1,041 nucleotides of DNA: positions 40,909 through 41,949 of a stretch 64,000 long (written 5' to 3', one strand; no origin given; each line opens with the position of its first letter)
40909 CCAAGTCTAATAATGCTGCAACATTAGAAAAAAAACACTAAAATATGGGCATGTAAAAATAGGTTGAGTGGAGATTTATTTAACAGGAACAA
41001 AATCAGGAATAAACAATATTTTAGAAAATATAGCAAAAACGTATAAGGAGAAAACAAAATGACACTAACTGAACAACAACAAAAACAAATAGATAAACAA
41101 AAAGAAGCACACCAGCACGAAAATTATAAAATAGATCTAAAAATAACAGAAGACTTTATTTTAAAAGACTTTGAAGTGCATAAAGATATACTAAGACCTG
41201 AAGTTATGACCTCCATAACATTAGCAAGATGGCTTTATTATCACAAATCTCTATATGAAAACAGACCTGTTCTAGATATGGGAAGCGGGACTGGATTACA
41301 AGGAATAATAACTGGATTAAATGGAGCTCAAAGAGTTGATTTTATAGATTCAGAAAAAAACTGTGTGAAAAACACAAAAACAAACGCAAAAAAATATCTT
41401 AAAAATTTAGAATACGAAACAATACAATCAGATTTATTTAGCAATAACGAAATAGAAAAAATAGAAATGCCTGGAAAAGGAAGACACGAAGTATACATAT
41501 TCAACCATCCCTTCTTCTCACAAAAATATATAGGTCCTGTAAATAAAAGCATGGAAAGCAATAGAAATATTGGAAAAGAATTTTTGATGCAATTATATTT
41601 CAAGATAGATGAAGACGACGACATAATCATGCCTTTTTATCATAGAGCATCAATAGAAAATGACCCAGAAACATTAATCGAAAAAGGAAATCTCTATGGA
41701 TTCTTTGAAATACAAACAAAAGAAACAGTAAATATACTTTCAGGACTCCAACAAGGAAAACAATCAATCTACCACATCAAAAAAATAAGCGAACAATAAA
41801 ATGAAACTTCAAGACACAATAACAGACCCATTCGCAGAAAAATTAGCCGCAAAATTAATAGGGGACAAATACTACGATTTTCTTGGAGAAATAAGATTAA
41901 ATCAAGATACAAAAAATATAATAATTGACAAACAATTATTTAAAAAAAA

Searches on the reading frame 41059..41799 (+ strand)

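Call 17: search_protein_families(library=pfam, proteins=[window:41059-41799:+], max_evalue=0.001)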
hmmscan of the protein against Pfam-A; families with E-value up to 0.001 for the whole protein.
window:41059-41799:+ (246 aa): 3 families
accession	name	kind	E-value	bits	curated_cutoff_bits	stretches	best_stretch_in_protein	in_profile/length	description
PF05175.20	MTS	-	6.1e-05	23.2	23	1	67-135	31-99/170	Methyltransferase small domain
PF03602.21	Cons_hypoth95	-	0.00033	20.8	24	1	66-177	40-148/182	Conserved hypothetical protein 95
PF06325.19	PrmA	-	0.00088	19.3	22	0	65-113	159-207/296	Ribosomal protein L11 methyltransferase (PrmA)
